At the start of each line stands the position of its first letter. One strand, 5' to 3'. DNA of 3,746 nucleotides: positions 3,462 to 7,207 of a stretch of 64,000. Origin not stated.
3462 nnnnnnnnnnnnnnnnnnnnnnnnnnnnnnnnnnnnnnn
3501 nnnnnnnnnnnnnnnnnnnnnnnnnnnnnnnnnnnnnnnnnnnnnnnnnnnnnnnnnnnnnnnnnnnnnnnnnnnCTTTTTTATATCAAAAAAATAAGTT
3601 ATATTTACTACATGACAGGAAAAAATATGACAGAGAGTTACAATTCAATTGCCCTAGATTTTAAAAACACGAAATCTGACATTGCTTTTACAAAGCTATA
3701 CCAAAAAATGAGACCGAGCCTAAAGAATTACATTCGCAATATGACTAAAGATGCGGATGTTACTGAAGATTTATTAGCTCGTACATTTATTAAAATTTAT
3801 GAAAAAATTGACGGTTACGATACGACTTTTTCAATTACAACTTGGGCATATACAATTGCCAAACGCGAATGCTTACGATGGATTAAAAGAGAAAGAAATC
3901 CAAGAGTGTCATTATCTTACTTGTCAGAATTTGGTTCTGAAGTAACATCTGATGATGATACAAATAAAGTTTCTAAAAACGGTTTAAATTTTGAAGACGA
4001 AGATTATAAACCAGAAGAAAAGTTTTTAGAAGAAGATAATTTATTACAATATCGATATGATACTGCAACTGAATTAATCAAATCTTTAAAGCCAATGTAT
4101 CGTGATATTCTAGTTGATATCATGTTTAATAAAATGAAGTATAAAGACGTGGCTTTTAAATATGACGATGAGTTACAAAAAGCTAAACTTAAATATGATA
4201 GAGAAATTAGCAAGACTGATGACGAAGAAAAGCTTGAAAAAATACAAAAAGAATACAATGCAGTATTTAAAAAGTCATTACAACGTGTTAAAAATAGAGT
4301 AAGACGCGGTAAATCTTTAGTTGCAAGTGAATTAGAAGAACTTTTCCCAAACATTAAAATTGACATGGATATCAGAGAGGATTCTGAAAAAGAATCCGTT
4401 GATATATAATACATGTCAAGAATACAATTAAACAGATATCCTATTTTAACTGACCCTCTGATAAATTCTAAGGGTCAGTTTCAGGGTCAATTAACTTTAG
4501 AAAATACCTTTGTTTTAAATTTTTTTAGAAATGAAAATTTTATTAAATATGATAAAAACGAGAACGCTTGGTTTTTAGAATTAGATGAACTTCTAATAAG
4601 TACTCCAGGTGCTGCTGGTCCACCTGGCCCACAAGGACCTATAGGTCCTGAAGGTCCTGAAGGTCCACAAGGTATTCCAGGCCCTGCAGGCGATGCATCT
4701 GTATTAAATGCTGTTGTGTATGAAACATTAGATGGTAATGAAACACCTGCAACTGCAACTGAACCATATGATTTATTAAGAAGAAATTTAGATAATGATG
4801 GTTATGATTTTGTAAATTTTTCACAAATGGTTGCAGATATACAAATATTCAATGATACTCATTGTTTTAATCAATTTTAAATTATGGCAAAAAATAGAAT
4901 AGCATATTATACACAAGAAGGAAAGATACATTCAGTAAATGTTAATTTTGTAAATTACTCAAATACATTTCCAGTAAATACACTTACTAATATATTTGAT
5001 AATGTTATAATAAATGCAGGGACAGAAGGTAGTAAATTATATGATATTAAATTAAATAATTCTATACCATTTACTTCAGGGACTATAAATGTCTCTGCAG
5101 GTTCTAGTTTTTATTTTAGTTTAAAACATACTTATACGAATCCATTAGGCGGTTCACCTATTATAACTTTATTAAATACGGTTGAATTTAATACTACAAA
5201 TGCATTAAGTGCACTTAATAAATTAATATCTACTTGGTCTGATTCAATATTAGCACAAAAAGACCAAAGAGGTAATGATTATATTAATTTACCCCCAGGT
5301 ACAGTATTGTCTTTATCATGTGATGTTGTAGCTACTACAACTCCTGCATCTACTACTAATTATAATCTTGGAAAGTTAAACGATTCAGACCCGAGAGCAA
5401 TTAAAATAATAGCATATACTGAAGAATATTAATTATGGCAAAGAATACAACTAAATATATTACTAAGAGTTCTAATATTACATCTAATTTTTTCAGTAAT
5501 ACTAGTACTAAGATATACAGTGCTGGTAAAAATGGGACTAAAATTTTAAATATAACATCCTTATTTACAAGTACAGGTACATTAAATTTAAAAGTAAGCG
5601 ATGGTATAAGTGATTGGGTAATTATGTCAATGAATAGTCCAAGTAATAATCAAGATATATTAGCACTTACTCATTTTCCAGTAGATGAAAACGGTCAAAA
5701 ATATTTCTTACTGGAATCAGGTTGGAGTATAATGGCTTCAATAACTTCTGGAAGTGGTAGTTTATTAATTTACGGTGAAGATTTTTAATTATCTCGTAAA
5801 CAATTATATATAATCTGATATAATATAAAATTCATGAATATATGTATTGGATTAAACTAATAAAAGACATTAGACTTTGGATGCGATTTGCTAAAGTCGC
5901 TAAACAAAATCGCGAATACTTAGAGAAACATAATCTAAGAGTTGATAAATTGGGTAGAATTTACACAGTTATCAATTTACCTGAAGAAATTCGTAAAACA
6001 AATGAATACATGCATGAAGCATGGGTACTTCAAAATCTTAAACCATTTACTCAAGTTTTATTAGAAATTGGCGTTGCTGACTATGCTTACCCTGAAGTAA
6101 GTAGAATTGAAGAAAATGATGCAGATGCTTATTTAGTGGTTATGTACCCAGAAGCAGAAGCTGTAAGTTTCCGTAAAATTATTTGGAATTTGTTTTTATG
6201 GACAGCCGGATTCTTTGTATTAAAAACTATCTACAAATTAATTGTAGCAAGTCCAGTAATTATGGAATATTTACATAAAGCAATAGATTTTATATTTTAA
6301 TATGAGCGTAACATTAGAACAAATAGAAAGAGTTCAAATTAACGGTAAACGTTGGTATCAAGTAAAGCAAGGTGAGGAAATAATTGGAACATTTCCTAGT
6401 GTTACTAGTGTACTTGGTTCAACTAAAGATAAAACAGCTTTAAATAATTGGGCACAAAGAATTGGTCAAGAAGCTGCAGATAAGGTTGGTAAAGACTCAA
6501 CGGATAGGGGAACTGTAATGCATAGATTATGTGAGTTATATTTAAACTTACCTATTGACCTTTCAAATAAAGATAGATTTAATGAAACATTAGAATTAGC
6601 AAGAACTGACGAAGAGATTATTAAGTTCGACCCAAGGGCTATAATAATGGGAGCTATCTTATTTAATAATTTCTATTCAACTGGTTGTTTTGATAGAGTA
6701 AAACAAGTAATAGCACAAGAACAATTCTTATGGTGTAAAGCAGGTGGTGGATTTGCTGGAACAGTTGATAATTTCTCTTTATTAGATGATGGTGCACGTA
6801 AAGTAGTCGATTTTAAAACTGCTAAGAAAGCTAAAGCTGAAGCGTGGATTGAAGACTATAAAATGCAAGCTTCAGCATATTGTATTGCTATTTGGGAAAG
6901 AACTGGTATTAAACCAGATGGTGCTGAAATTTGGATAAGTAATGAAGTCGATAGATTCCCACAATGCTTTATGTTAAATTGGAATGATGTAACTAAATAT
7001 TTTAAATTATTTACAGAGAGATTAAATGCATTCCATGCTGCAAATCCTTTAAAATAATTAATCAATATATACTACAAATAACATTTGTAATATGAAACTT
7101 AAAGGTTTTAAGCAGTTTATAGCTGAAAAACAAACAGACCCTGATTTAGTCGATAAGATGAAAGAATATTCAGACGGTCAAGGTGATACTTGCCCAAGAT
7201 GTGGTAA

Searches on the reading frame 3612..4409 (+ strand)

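Call 10: search_protein_families(library=pfam, proteins=[window:3612-4409:+], max_evalue=0.001)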
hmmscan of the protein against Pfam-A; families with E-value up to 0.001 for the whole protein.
window:3612-4409:+ (265 aa): 1 family
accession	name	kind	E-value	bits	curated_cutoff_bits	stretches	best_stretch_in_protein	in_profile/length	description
PF04542.20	Sigma70_r2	-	1.7e-13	50.6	24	1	29-95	1-69/71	Sigma-70 region 2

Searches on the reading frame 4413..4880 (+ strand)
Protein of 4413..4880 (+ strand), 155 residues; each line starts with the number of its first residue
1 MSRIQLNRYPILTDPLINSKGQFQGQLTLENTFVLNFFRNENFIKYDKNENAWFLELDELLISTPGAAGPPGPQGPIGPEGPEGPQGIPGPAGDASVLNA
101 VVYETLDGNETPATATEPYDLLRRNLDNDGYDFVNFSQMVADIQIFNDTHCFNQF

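Call 10: search_protein_families(library=pfam, proteins=[window:4413-4880:+], max_evalue=0.001)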
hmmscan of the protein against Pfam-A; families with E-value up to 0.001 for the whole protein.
window:4413-4880:+ (155 aa): 1 family
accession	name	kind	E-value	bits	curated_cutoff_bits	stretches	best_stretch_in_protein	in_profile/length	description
PF01391.23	Collagen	-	0.00011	22.4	27.2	1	66-93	25-52/60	Collagen triple helix repeat (20 copies)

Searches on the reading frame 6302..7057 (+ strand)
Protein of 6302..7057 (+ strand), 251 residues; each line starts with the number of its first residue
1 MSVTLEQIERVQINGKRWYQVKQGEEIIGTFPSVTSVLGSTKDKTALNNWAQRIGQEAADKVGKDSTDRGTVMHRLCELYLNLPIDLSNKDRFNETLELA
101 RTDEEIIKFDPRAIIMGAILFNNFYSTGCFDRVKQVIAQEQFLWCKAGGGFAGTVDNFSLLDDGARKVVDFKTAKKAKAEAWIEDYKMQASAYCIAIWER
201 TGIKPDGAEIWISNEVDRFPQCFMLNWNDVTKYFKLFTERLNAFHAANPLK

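Call 10: search_protein_families(library=pfam, proteins=[window:6302-7057:+], max_evalue=0.001)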
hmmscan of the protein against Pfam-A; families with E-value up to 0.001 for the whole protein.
window:6302-7057:+ (251 aa): 1 family
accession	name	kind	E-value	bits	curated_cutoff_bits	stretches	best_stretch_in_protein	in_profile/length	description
PF12705.13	PDDEXK_1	-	3.2e-05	24.4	22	1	65-212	34-188/247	PD-(D/E)XK nuclease superfamily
